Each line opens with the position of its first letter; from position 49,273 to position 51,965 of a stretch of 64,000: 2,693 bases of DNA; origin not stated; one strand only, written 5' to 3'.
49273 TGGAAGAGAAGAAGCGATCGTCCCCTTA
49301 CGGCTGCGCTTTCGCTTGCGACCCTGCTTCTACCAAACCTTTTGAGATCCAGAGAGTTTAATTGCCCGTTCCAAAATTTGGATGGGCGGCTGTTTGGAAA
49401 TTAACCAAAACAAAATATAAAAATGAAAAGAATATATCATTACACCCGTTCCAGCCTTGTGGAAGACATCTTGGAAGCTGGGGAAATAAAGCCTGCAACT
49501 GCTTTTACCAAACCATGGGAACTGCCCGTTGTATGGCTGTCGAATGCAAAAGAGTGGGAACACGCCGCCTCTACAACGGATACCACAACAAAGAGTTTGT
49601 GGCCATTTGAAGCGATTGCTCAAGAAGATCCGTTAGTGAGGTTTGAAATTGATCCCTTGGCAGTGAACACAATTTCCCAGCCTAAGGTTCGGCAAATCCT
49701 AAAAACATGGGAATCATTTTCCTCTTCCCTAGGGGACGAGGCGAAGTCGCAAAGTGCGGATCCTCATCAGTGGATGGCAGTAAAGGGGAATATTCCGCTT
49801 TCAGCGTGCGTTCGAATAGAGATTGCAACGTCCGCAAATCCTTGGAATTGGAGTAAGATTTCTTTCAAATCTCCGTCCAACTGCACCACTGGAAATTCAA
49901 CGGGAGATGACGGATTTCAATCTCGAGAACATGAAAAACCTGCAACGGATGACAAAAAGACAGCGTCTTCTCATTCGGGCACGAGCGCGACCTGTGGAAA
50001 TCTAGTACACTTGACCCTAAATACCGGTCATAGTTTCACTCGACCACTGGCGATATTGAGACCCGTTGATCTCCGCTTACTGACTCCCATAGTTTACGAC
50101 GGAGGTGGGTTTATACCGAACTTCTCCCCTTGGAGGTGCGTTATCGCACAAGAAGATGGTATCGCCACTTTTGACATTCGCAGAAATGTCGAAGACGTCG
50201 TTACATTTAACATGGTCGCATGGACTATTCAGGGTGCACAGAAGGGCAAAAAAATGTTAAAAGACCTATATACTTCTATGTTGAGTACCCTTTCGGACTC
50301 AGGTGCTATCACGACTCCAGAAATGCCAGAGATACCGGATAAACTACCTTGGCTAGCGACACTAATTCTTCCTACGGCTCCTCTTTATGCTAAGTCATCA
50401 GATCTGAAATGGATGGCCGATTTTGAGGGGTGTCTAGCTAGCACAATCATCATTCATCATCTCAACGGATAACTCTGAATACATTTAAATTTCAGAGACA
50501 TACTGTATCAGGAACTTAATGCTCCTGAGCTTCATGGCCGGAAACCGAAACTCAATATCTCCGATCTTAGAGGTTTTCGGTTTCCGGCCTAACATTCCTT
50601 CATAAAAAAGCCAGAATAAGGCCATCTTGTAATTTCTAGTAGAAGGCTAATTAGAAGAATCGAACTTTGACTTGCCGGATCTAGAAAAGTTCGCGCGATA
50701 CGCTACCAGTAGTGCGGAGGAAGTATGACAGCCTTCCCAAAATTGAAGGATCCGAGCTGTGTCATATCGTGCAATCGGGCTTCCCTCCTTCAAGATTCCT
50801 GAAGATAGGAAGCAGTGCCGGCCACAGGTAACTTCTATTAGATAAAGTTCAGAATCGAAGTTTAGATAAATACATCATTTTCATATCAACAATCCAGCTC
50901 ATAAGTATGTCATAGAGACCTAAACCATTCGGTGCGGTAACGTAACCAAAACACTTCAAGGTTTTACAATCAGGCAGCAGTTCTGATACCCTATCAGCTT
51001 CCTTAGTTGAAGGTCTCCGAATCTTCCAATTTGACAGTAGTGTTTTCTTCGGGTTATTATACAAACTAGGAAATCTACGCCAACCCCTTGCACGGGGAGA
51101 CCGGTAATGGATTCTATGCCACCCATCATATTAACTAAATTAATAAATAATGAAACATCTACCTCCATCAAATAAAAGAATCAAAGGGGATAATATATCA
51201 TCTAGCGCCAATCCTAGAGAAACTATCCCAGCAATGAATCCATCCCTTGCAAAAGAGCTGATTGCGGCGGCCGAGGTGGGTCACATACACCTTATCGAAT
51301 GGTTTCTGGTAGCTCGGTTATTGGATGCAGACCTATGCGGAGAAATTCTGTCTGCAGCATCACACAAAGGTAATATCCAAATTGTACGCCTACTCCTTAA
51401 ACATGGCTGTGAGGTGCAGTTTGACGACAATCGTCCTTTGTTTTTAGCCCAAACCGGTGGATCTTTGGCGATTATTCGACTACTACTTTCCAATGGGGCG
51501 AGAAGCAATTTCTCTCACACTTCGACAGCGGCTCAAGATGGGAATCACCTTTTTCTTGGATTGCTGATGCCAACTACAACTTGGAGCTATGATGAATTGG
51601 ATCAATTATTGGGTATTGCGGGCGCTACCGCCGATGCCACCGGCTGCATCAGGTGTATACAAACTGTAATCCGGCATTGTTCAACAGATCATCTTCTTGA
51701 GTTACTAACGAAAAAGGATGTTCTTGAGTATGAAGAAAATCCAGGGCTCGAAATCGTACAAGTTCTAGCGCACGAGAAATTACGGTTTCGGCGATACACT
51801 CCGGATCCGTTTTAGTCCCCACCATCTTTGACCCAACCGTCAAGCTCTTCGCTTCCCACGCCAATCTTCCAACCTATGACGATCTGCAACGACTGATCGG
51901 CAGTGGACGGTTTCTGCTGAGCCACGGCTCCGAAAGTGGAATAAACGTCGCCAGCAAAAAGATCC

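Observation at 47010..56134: Unusual mobile-element backbone: SF4 helicase + HUH Rep-like + radical SAM + sigma-like, with no integrase or conjugation genes in view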

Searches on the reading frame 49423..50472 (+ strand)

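Call 4: search_protein_families(library=pfam, proteins=[window:49423-50472:+], max_evalue=0.01)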
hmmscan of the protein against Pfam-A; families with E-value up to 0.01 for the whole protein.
window:49423-50472:+ (349 aa): 0 families

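Call 6: search_protein_families(library=padloc, proteins=[window:49423-50472:+], max_evalue=0.01)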
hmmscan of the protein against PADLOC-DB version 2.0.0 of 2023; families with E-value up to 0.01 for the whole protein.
window:49423-50472:+ (349 aa): 0 families

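Call 7: search_protein_families(library=ncbifam, proteins=[window:49423-50472:+], max_evalue=0.01)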
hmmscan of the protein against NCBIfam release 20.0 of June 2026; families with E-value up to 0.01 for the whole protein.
window:49423-50472:+ (349 aa): 0 families

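Call 11: search_protein_families(library=phrogs, proteins=[window:49423-50472:+], max_evalue=0.01)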
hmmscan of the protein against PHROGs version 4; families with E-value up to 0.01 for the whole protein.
window:49423-50472:+ (349 aa): 1 family
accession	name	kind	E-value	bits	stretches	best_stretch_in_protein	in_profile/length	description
phrog_28365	-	unknown function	0.00028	21.9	0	300-343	93-136/146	-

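Call 74: search_protein_families(library=pfam, proteins=[window:49423-50472:+], max_evalue=5)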
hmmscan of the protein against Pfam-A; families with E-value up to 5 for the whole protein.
window:49423-50472:+ (349 aa): 0 families

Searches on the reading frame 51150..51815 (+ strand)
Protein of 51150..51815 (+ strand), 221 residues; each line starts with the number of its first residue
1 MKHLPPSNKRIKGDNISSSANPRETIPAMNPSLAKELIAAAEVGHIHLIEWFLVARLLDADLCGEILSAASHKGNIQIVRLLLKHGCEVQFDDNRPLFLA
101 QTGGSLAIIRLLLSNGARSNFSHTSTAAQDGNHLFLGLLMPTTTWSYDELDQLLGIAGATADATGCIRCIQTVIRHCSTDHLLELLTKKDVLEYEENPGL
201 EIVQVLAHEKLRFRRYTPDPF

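Call 4: search_protein_families(library=pfam, proteins=[window:51150-51815:+], max_evalue=0.01)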
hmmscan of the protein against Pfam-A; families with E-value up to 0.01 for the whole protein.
window:51150-51815:+ (221 aa): 6 families
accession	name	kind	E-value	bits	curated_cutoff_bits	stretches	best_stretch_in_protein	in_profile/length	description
PF12796.13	Ank_2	-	1.1e-10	42.3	27.3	1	37-120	1-87/90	Ankyrin repeats (3 copies)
PF00023.36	Ank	-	1.5e-07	31.8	21.1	1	68-93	7-32/33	Ankyrin repeat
PF13606.12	Ank_3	-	2.8e-05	24.5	22.3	0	67-89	6-28/30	Ankyrin repeat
PF13857.12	Ank_5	-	0.00068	20.4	27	0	55-88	7-41/56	Ankyrin repeats (many copies)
PF24521.3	Ank_KRIT1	-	0.0012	19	80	0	65-117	20-70/149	KRIT1 ankyrin-repeats domain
PF13637.12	Ank_4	-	0.0017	19.1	22.7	0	68-113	2-50/50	Ankyrin repeats (many copies)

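Call 6: search_protein_families(library=padloc, proteins=[window:51150-51815:+], max_evalue=0.01)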
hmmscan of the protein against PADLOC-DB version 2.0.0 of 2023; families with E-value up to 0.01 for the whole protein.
window:51150-51815:+ (221 aa): 1 family
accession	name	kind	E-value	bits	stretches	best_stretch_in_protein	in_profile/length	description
PDLC04783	PDC-M72A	-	7.7e-05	20.1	1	69-124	203-261/392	-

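Call 7: search_protein_families(library=ncbifam, proteins=[window:51150-51815:+], max_evalue=0.01)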
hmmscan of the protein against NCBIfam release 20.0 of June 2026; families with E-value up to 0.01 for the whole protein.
window:51150-51815:+ (221 aa): 0 families

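Call 11: search_protein_families(library=phrogs, proteins=[window:51150-51815:+], max_evalue=0.01)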
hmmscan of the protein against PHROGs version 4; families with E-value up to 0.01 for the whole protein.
window:51150-51815:+ (221 aa): 2 families
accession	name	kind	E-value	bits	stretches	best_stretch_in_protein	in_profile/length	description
phrog_9262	-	unknown function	8.2e-09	36.3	1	65-123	42-104/253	-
phrog_9049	-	unknown function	2.1e-05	21.6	1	39-120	3197-3284/4700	-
